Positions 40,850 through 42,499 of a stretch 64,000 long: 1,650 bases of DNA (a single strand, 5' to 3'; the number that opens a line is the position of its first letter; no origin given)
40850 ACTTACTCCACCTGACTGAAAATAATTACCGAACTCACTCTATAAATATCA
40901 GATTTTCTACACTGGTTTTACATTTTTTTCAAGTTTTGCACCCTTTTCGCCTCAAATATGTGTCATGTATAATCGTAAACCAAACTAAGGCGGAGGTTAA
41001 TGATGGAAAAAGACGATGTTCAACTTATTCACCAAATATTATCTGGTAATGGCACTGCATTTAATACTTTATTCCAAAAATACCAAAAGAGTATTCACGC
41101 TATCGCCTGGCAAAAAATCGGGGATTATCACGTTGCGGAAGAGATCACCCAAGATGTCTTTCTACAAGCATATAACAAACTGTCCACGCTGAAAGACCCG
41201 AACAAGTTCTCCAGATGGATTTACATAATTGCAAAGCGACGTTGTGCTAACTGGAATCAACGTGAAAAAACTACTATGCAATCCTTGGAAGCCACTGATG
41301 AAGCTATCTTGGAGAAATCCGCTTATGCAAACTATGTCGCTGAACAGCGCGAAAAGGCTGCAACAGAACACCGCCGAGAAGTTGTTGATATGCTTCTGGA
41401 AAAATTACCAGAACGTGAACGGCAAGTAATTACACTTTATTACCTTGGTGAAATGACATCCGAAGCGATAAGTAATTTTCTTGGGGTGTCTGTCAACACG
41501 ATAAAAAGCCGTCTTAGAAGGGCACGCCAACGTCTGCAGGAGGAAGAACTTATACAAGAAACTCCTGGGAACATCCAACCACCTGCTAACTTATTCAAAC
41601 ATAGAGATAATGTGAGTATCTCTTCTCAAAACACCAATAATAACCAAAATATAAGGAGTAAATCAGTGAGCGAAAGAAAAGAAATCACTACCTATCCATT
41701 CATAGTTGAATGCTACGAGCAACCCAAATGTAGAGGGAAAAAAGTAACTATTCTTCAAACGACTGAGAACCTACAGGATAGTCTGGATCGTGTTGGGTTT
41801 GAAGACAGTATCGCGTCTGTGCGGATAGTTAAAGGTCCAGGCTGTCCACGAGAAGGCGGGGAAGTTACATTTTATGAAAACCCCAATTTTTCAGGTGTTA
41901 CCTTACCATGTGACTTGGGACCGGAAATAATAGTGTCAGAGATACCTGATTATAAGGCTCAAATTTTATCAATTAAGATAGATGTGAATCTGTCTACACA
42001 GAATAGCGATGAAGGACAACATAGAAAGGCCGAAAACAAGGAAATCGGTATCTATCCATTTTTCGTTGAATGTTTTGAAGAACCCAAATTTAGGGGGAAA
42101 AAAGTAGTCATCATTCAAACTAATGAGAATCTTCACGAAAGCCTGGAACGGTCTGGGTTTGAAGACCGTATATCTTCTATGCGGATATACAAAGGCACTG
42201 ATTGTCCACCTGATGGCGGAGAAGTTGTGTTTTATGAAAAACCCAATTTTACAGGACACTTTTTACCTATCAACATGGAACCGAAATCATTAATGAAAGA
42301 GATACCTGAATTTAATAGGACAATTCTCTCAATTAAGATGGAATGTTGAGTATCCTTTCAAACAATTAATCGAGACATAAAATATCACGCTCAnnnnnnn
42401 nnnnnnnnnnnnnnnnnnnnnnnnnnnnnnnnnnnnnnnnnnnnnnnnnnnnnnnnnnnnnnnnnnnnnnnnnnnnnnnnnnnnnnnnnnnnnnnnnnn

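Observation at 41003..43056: ECF sigma factor fused to two beta/gamma-crystallin domains, next to a membrane protein carrying a near-identical copy of that domain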

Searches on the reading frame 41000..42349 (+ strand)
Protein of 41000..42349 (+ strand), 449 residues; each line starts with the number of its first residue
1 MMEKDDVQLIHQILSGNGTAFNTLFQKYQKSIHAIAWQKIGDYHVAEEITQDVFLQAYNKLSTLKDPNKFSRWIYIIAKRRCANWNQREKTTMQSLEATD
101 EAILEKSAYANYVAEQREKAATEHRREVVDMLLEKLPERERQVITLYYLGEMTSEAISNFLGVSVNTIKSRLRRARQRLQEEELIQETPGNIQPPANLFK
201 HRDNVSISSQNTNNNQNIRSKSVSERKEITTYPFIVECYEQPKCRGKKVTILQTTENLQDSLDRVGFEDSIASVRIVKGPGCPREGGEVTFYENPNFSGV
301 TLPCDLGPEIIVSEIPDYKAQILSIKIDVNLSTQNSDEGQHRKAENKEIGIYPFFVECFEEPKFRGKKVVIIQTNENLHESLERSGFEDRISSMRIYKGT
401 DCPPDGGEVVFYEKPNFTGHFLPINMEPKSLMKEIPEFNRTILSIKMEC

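Call 3: search_protein_families(library=pfam, proteins=[window:41000-42349:+], max_evalue=1)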
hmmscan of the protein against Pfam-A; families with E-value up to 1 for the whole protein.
window:41000-42349:+ (449 aa): 12 families
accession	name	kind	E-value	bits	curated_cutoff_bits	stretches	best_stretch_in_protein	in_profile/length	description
PF08281.18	Sigma70_r4_2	-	9.5e-17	60.8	25.7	1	127-179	2-54/54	Sigma-70, region 4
PF04545.22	Sigma70_r4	-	2.9e-14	52.7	24.1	1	132-181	1-50/50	Sigma-70, region 4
PF00030.24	Crystall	-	4.7e-12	46.3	25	2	237-300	3-54/82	Beta/Gamma crystallin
PF04542.20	Sigma70_r2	-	5.9e-11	42.4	24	1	24-88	1-67/71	Sigma-70 region 2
PF07638.17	Sigma70_ECF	-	1.3e-06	28.9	21.1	1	8-182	6-182/185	ECF sigma factor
PF00196.25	GerE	-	0.0014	18.6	23.5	1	136-180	3-46/57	Bacterial regulatory proteins, luxR family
PF01740.26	STAS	-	0.0064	16.7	22.6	0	355-397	61-100/106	STAS domain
PF04967.18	HTH_10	-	0.042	14.1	23.1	1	152-179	24-51/53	HTH DNA binding domain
PF08964.15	Crystall_3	-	0.058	14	27.3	0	288-330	4-46/86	Beta/Gamma crystallin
PF06530.18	Phage_antitermQ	-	0.16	12.4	26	1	128-178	56-105/118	Phage antitermination protein Q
PF21551.2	CSL4_N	-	0.18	11.9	27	1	3-47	14-57/57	Exosome complex component CSL4, N-terminal domain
PF14948.11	RESP18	-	0.19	12.4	25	1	24-93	20-88/103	RESP18 domain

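Call 4: search_protein_families(library=ncbifam, proteins=[window:41000-42349:+], max_evalue=1)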
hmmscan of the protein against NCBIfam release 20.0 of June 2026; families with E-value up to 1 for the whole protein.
window:41000-42349:+ (449 aa): 114 families (the best 25 are shown)
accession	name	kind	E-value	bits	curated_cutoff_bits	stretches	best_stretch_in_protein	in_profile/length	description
NF009166.1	PRK12513.1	equivalog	1.8e-28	99.6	206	1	3-182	6-185/193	RNA polymerase sigma factor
TIGR02937.1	sigma70-ECF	superfamily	1.3e-27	96.4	42.9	1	20-182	2-164/165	sigma-70 family RNA polymerase sigma factor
TIGR02985.1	Sig70_bacteroi1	subfamily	9.4e-27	94.2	126.4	1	20-181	2-160/162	RNA polymerase sigma-70 factor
NF009171.0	PRK12518.1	equivalog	1.5e-26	93.4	208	1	4-181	12-182/191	RNA polymerase sigma factor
NF007223.0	PRK09641.1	equivalog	1.6e-25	90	209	1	2-181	1-182/187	RNA polymerase sigma factor SigW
NF004113.0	PRK05602.1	equivalog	3.9e-24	85.4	208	1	3-182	29-200/211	RNA polymerase sigma factor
TIGR02948.1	SigW_bacill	equivalog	5.5e-24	85.2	243.1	1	3-180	2-181/187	RNA polymerase sigma factor SigW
NF009172.0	PRK12519.1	subfamily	1.7e-23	83.2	222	1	2-181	12-187/194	RNA polymerase sigma factor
TIGR02989.1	Sig-70_gvs1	subfamily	2.6e-23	82.7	124.55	1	20-181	2-156/158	RNA polymerase sigma-70 factor, Rhodopirellula/Verrucomicrobium family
TIGR02950.1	SigM_subfam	subfamily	3.7e-23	82.1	147.95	1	22-181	3-156/159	RNA polymerase sigma factor, SigM family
NF008888.0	PRK11922.1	equivalog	4.4e-23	82.1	204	1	3-182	14-195/231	RNA polymerase sigma factor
NF007215.0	PRK09637.1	equivalog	8e-23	81.4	212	1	22-181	4-152/181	RNA polymerase sigma factor SigZ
NF006930.0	PRK09415.1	subfamily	9.1e-23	81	198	1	20-181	17-173/179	RNA polymerase factor sigma C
NF007216.0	PRK09638.1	equivalog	3.3e-21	75.8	194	1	3-182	2-173/180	RNA polymerase sigma factor SigY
TIGR02939.1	RpoE_Sigma70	equivalog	5.2e-21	75.5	236.15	1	4-181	5-184/190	RNA polymerase sigma factor RpoE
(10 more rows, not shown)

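Call 12: find_related_loci(query=window:41003-42349:+, collection=genome_contigs, flank=6000)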
Query window:41003-42349:+ (448 aa) in genome_contigs; peptide patterns used: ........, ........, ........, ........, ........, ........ (x = any residue, [..] = any of these).
87 stretches matched a pattern; 19 encode a relative of the query (tblastn E <= 1e-3); 19 distinct loci.
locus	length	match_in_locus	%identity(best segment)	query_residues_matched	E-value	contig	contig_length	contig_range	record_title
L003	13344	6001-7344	86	1-448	0e+0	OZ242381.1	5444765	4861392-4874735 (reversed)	MAG: Candidatus Poribacteria bacterium isolate 80d8d026-9b84-4ba5-a38a-fc23128cda22 genome assembly, chromosome: 1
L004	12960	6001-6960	87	1-440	7e-173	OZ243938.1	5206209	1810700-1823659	MAG: Candidatus Poribacteria bacterium isolate 1d27aecb-7b08-4092-90e4-ddfc7d8e693b genome assembly, chromosome: 1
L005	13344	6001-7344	84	1-448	0e+0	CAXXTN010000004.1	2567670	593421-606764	MAG: Candidatus Poribacteria bacterium isolate 64752d50-abd0-46dd-90db-3fd08d7746be genome assembly, contig: contig_4, w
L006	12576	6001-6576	61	1-191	9e-77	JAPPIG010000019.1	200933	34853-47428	MAG: Candidatus Poribacteria bacterium isolate RHO2_bin_17 NODE_88_length_200933_cov_60.114557, whole genome shotgun seq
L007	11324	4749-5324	59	1-191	3e-75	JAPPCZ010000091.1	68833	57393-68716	MAG: Candidatus Poribacteria bacterium isolate IRC4_bin_14 NODE_440_length_68833_cov_20.0675, whole genome shotgun seque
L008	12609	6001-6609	57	3-197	5e-69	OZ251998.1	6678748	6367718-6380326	MAG: Candidatus Poribacteria bacterium isolate 8f110123-501e-42ad-9d55-583bbc997c7d genome assembly, chromosome: 1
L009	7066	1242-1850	55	3-197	1e-64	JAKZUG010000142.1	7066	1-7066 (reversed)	MAG: Candidatus Poribacteria bacterium isolate Langseth_MAG_00079 Langseth_MAG_00079_000000000142, whole genome shotgun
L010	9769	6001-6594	53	1-197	5e-64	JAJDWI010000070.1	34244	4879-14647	MAG: Candidatus Poribacteria bacterium isolate jk18x25bins.18 k141_552461, whole genome shotgun sequence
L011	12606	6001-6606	54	4-197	6e-63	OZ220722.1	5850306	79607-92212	MAG: Candidatus Poribacteria bacterium isolate 09e4b887-e8cc-4912-b364-6afc626817b5 genome assembly, chromosome: 1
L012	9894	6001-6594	52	1-197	2e-63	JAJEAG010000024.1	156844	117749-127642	MAG: Candidatus Poribacteria bacterium isolate jk18x7bins.36 k141_2136805, whole genome shotgun sequence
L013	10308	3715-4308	55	1-197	8e-65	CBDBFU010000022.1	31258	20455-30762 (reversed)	MAG: Candidatus Poribacteria bacterium isolate 0db8f60b-b66d-466f-879a-884326031337 genome assembly, contig: contig_22,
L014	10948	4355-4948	56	1-197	8e-62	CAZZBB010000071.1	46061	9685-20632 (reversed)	MAG TPA_asm: uncultured bacterium isolate SRP338948_co1_166 genome assembly, contig: k141_232309, whole genome shotgun s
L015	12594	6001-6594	46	1-197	1e-57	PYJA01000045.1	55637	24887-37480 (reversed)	MAG: Candidatus Poribacteria bacterium isolate PCPOR2a Ga0207197_1045, whole genome shotgun sequence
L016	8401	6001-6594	49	1-197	2e-61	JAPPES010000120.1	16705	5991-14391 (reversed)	MAG: Candidatus Poribacteria bacterium isolate RHO1_bin_11 NODE_5136_length_16705_cov_18.853453, whole genome shotgun se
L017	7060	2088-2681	46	1-197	1e-56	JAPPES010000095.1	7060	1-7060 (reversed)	MAG: Candidatus Poribacteria bacterium isolate RHO1_bin_11 NODE_12300_length_7060_cov_18.022698, whole genome shotgun se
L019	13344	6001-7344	87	1-448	0e+0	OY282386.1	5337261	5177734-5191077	MAG: Candidatus Poribacteria bacterium genome assembly, chromosome: 1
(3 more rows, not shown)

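Call 39: search_protein_representatives(protein=window:41003-42346:+)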
Query: 448 residues. Proteins with E-value up to 0.001 (for the whole library): 98690; up to 1e-10: 14421; up to 1e-30: 191. The best 150 are listed.
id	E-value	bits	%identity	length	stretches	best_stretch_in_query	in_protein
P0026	1.5e-290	979.6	96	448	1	1-448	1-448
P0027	9.6e-89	314.7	74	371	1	1-200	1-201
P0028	2.0e-80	287.4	69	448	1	1-200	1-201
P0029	2.0e-73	264.2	62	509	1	1-199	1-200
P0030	9.7e-73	262.0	62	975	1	1-200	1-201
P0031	2.1e-72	260.9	65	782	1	2-197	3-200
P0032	2.7e-72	260.5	61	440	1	1-200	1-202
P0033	4.5e-71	256.5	62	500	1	2-198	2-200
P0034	2.3e-70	254.2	62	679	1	3-200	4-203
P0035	3.2e-70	253.7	54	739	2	1-199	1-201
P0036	7.6e-70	252.5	59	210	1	1-198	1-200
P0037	1.2e-69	251.8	63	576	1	3-200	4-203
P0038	1.7e-69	251.3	60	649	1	3-199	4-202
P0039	1.7e-68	248.1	60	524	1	2-199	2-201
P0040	3.7e-68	246.9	60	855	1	1-198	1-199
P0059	5.9e-64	233.1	48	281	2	1-184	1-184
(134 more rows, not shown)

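Call 40: search_protein_families(library=pfam, proteins=[P0027, P0028, P0029, P0030, P0031, P0032, P0033, P0035, P0059, P0034], max_evalue=0.01)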
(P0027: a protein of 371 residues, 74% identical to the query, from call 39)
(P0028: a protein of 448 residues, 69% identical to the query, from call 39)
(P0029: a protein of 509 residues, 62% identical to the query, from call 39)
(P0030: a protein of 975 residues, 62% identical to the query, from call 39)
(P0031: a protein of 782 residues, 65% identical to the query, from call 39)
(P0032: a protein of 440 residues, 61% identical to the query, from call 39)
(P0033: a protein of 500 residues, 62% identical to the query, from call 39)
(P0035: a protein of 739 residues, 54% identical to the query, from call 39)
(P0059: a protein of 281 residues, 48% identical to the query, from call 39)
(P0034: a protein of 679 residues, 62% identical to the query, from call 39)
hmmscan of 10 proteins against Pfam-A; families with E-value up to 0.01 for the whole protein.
P0027 (371 aa): 4 families
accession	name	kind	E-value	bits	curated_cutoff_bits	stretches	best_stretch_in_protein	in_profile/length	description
PF08281.18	Sigma70_r4_2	-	1.2e-15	57.3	25.7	1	126-178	2-54/54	Sigma-70, region 4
PF04545.22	Sigma70_r4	-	9.9e-13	47.8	24.1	1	131-180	1-50/50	Sigma-70, region 4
PF04542.20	Sigma70_r2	-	8.8e-12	45.1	24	1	23-89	1-69/71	Sigma-70 region 2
PF07638.17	Sigma70_ECF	-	6.9e-06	26.5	21.1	1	7-181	6-182/185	ECF sigma factor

P0028 (448 aa): 8 families
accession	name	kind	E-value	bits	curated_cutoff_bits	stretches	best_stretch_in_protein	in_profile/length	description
PF08281.18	Sigma70_r4_2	-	2.6e-16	59.4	25.7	1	128-178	4-54/54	Sigma-70, region 4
PF04545.22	Sigma70_r4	-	1.5e-14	53.6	24.1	1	131-180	1-50/50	Sigma-70, region 4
PF04542.20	Sigma70_r2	-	9.2e-12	45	24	1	23-89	1-69/71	Sigma-70 region 2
PF07638.17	Sigma70_ECF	-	1.6e-06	28.6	21.1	1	113-181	115-182/185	ECF sigma factor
PF04297.20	UPF0122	-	0.00021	21.9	22.7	1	134-181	17-64/101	Putative helix-turn-helix protein, YlxM / p13 like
PF13412.12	HTH_24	-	0.00052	20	21.9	0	151-174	18-41/48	Winged helix-turn-helix DNA-binding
PF13936.12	HTH_38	-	0.0011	19.1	27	1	134-173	4-43/44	Helix-turn-helix domain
PF13518.12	HTH_28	-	0.0022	18.5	25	1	139-176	1-38/52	Helix-turn-helix domain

P0029 (509 aa): 38 families (the best 25 are shown)
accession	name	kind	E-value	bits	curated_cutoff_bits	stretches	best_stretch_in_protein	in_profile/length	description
PF25174.1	Beta-prop_THOC3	-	3.7e-25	88.9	305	1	328-487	88-249/272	THOC3 beta-propeller domain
PF25173.1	Beta-prop_WDR3_1st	-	3.8e-20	72.8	154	1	328-475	29-179/184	WDR3 first beta-propeller domain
PF24814.1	WD40_Prp19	-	4.7e-20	72.2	320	2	329-398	136-207/281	Prp19 WD40 domain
PF00400.38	WD40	-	8.5e-20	70.8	27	2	362-397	4-39/39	WD domain, G-beta repeat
PF23414.1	Beta-prop_EML_2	-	8.8e-20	71.6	90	2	353-489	24-162/266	Echinoderm microtubule-associated protein second beta-propeller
PF24817.1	WD40_WDHD1_1st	-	7.1e-16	58.7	109.9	2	331-409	181-262/291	WDHD1 first WD40 domain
PF08281.18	Sigma70_r4_2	-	1.1e-15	57.5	25.7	1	126-178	2-54/54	Sigma-70, region 4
PF24807.1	WD40_CDC20-Fz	-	1.8e-14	54.2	200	1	328-487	51-216/292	CDC20/Fizzy WD40 domain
PF25391.1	WD40_Gbeta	-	3.3e-14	53.1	150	1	329-431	144-247/340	G protein beta WD-40 repeat protein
PF04542.20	Sigma70_r2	-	4.3e-13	49.3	24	1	23-89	1-69/71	Sigma-70 region 2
PF25175.1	Beta-prop_WDR5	-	4.1e-12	46.4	250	1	331-489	13-174/296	WDR5 beta-propeller domain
PF12894.13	ANAPC4_WD40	-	1.4e-10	41.7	22.9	0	366-402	35-71/91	Anaphase-promoting complex subunit 4 WD40 domain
PF24796.1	WDR55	-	2.3e-10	40.4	200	2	330-437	9-123/296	WDR55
PF04545.22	Sigma70_r4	-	7.6e-10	38.6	24.1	1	131-180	1-50/50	Sigma-70, region 4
PF24105.1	Beta-prop_CAF1B_HIR1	-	1.4e-09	37.8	80.5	1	357-486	58-207/383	CAF1B/HIR1 beta-propeller domain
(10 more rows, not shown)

P0030 (975 aa): 10 families
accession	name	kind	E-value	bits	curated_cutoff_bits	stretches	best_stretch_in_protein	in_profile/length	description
PF08281.18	Sigma70_r4_2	-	1.7e-16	60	25.7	1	126-178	2-54/54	Sigma-70, region 4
PF04542.20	Sigma70_r2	-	2.7e-13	49.9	24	1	23-89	1-69/71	Sigma-70 region 2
PF04545.22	Sigma70_r4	-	7.2e-12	45.1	24.1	1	131-180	1-50/50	Sigma-70, region 4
PF15902.12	Sortilin-Vps10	-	8.6e-11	41.7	33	2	392-446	2-61/446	Sortilin, neurotensin receptor 3,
PF19755.4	DUF6242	-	8.3e-09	36.1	29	0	351-442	120-217/217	Domain of unknown function (DUF6242)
PF07638.17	Sigma70_ECF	-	2.8e-06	27.8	21.1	1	7-181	6-182/185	ECF sigma factor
PF23366.1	Beta-prop_HVO_0234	-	0.00048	20.2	27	0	828-896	202-259/274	HVO_0234-like, beta propeller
PF03478.24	Beta-prop_KIB1-4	-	0.00076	19.5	27.4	0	927-971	96-139/242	KIB1-4 beta-propeller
PF02012.26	BNR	-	0.0035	17.5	27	0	630-640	2-12/12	BNR/Asp-box repeat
PF17005.11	WD40_like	-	0.0054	16.6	40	1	419-507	51-140/301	WD40-like domain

P0031 (782 aa): 7 families
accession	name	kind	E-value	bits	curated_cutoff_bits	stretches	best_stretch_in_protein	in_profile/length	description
PF08281.18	Sigma70_r4_2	-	1.8e-15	56.8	25.7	1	127-179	2-54/54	Sigma-70, region 4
PF04545.22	Sigma70_r4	-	5.1e-14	52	24.1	1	132-181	1-50/50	Sigma-70, region 4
PF04542.20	Sigma70_r2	-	1.7e-12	47.4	24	1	24-90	1-69/71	Sigma-70 region 2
PF19755.4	DUF6242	-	7.9e-09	36.1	29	0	625-696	144-217/217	Domain of unknown function (DUF6242)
PF15902.12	Sortilin-Vps10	-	6.6e-08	32.2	33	1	352-467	3-115/446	Sortilin, neurotensin receptor 3,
PF07638.17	Sigma70_ECF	-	8.2e-07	29.5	21.1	1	8-182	6-182/185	ECF sigma factor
PF23366.1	Beta-prop_HVO_0234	-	3.7e-06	27.1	27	0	343-405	200-260/274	HVO_0234-like, beta propeller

P0032 (440 aa): 6 families
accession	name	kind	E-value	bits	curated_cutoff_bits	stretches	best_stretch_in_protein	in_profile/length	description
PF08281.18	Sigma70_r4_2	-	4.3e-17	61.9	25.7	1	126-178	2-54/54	Sigma-70, region 4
PF04545.22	Sigma70_r4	-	1.1e-12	47.6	24.1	1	131-180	1-50/50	Sigma-70, region 4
PF04542.20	Sigma70_r2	-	2.7e-12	46.8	24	1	23-87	1-67/71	Sigma-70 region 2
PF07638.17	Sigma70_ECF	-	3.1e-07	30.9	21.1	1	7-182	6-183/185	ECF sigma factor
PF04967.18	HTH_10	-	0.0032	17.7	23.1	1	151-178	24-51/53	HTH DNA binding domain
PF13412.12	HTH_24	-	0.0083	16.1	21.9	0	150-176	17-43/48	Winged helix-turn-helix DNA-binding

P0033 (500 aa): 5 families
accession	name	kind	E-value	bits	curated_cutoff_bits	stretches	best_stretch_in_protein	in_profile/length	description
PF08281.18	Sigma70_r4_2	-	2.8e-14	52.9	25.7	1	127-178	3-54/54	Sigma-70, region 4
PF04542.20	Sigma70_r2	-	2.2e-13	50.2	24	1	23-89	1-69/71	Sigma-70 region 2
PF04545.22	Sigma70_r4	-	8.6e-12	44.8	24.1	1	131-179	1-49/50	Sigma-70, region 4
PF07638.17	Sigma70_ECF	-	2.7e-05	24.6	21.1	1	7-182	6-183/185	ECF sigma factor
PF15902.12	Sortilin-Vps10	-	0.006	15.9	33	1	390-455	2-61/446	Sortilin, neurotensin receptor 3,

P0035 (739 aa): 5 families
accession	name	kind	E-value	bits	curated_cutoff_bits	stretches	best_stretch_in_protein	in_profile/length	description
PF14885.12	GHL15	-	4e-16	60.2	27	1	435-675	44-271/271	Hypothetical glycosyl hydrolase family 15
PF08281.18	Sigma70_r4_2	-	1.2e-14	54.2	25.7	1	128-178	4-54/54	Sigma-70, region 4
PF04542.20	Sigma70_r2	-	6.5e-12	45.5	24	1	23-89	1-69/71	Sigma-70 region 2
PF04545.22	Sigma70_r4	-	6.5e-10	38.8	24.1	1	131-179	1-49/50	Sigma-70, region 4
PF07638.17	Sigma70_ECF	-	0.0012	19.2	21.1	1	7-182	6-183/185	ECF sigma factor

P0059 (281 aa): 7 families
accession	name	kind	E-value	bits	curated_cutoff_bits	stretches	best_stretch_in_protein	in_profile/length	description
PF04542.20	Sigma70_r2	-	8.4e-15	54.8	24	1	23-89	1-69/71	Sigma-70 region 2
PF04545.22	Sigma70_r4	-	7.3e-12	45.1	24.1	1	132-180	2-50/50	Sigma-70, region 4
PF08281.18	Sigma70_r4_2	-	7.4e-11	42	25.7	1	126-177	2-53/54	Sigma-70, region 4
PF07638.17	Sigma70_ECF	-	2e-09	38.1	21.1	1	7-180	6-181/185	ECF sigma factor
PF25398.1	CUX1_N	-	0.0011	19.3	27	1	19-68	65-106/116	CUX1-like, N-terminal tRNA-binding arm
PF00196.25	GerE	-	0.0052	16.8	23.5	0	147-179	14-46/57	Bacterial regulatory proteins, luxR family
PF04967.18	HTH_10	-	0.0095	16.2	23.1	0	149-178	22-51/53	HTH DNA binding domain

P0034 (679 aa): 13 families
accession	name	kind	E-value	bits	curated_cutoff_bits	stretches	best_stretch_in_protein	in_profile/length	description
PF12799.13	LRR_4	-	7.3e-31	105.9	27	5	461-502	1-43/44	Leucine Rich repeats (2 copies)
PF08281.18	Sigma70_r4_2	-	7.8e-17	61.1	25.7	1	128-179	3-54/54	Sigma-70, region 4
PF04542.20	Sigma70_r2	-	2.1e-12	47.1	24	1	24-90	1-69/71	Sigma-70 region 2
PF04545.22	Sigma70_r4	-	5.6e-12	45.4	24.1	1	132-180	1-49/50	Sigma-70, region 4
PF13855.12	LRR_8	-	1.7e-06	28.1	27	2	457-495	21-61/61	Leucine rich repeat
PF07638.17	Sigma70_ECF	-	4.6e-06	27.1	21.1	1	8-182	6-182/185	ECF sigma factor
PF23598.1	LRR_14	-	1.7e-05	24.2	40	1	403-503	33-140/353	Leucine-rich repeat region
PF14580.12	LRR_9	-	2.6e-05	24.3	30.5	1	441-504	44-112/175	Leucine-rich repeat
PF23952.1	LRR_EndoS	-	0.00036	21.2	27.9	1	323-449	2-116/116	Endo-beta-N-acetylglucosaminidase EndoS LRR domain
PF24048.1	LRR_NXF1-5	-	0.00087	19.3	30.5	1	415-473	52-116/142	NXF1/2/3/5 leucine-rich repeat domain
PF01047.28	MarR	-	0.0027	18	24.6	1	141-174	7-40/59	MarR family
PF04967.18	HTH_10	-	0.0057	16.9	23.1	0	152-179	24-51/53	HTH DNA binding domain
PF13412.12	HTH_24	-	0.0082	16.1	21.9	0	151-175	17-41/48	Winged helix-turn-helix DNA-binding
